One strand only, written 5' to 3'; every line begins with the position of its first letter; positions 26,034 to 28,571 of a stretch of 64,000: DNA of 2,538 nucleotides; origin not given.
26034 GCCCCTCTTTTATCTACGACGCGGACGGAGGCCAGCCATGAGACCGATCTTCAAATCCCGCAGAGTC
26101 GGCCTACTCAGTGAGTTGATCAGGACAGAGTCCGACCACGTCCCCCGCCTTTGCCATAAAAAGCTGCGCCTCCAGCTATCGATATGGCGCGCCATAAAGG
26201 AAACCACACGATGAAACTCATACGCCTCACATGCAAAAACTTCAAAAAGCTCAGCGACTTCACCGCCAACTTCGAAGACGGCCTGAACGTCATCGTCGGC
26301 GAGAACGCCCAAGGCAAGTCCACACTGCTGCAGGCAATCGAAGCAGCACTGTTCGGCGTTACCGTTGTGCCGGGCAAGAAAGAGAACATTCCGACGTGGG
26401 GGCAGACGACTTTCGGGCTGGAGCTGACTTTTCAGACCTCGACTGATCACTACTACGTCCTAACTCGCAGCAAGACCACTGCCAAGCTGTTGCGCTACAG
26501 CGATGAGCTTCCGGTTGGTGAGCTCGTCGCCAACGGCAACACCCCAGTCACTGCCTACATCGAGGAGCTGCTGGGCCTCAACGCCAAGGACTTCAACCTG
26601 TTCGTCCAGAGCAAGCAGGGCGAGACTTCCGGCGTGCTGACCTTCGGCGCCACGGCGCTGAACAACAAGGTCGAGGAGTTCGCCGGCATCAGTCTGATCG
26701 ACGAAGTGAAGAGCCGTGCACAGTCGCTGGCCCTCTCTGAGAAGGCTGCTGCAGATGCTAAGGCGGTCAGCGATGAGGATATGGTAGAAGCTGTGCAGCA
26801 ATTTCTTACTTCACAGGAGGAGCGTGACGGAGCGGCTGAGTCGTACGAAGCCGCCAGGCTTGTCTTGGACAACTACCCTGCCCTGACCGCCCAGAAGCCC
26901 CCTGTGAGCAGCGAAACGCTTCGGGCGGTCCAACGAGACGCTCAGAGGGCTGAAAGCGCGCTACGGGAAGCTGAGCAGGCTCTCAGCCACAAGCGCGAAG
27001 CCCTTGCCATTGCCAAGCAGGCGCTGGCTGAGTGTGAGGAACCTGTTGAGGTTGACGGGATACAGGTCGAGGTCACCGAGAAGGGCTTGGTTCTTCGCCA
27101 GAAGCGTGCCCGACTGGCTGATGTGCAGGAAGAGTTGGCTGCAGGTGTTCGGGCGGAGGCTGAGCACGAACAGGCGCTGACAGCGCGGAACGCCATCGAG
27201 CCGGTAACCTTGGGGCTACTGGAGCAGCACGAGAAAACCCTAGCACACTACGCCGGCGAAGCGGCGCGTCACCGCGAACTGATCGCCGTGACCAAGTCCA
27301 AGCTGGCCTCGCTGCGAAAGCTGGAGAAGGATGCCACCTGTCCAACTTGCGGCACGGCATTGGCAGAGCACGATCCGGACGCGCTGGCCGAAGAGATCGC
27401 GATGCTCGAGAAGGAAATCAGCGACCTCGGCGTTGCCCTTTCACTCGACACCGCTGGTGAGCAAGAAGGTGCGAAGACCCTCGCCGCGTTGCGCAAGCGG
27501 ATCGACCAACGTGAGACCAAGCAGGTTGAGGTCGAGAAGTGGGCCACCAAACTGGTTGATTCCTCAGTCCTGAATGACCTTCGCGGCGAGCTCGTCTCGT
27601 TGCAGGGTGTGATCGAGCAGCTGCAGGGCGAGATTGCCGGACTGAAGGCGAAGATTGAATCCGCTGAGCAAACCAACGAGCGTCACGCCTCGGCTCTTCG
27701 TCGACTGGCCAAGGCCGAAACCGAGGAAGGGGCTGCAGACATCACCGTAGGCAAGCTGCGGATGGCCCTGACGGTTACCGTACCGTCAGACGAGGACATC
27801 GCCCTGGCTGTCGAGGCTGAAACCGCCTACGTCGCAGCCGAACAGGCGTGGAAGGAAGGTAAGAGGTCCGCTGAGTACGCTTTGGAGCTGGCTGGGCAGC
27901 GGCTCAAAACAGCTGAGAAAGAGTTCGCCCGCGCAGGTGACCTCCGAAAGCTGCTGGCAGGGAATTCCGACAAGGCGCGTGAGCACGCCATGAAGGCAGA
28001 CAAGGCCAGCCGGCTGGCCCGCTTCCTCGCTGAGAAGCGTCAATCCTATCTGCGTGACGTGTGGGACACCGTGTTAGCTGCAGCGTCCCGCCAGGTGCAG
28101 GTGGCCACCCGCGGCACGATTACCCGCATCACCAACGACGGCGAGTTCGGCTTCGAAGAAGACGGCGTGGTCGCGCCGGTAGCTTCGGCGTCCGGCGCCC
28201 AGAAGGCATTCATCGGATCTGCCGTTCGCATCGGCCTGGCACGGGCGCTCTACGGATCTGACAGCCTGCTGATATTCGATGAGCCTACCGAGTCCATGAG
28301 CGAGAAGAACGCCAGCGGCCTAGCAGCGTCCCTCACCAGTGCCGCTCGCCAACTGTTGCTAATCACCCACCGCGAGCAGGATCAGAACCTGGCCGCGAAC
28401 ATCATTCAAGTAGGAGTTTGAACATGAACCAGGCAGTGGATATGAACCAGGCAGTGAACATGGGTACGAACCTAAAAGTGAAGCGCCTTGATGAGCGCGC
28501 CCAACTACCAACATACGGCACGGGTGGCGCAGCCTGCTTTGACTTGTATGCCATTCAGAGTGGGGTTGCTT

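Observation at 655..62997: Genome-wide 12-bp palindromic motif CTGTA(W)(W)TACAG at about 20 gene junctions: a candidate single-regulator regulon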

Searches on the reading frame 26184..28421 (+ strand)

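Call 21: search_protein_families(library=phrogs, proteins=[window:26184-28421:+], max_evalue=0.0001)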
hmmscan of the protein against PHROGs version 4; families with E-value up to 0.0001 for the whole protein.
window:26184-28421:+ (745 aa): 13 families
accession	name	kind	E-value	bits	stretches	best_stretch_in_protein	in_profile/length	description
phrog_28217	-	DNA, RNA and nucleotide metabolism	2.3e-138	464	2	10-355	1-343/806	DNA repair exonuclease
phrog_77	-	DNA, RNA and nucleotide metabolism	7.3e-41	141.6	2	6-514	292-771/967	SbcC-like subunit of palindrome specific endonuclease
phrog_1499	-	unknown function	1.5e-12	48.5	1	9-335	2-255/427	-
phrog_8323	-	unknown function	1.9e-11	44.2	1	7-66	46-104/623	-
phrog_3940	-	unknown function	6.4e-10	39.4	1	10-56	3-49/537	-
phrog_7507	-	unknown function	1e-09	39.3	1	10-56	2-48/483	-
phrog_4747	-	unknown function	9.2e-09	35.9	1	10-105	1-97/610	-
phrog_2392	-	moron, auxiliary metabolic gene and host takeover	2e-08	34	1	682-742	625-687/726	ABC transporter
phrog_5467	-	unknown function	2.1e-08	34.5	1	11-107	1-96/552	-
phrog_9802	-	unknown function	9.6e-07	29.2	1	13-69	6-53/438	-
phrog_25363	-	unknown function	2.7e-06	28.5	1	9-57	4-52/77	-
phrog_293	-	moron, auxiliary metabolic gene and host takeover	2.4e-05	23.5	0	682-732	276-330/1058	ABC transporter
phrog_10445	-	unknown function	9.6e-05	22.7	1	9-59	2-51/296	-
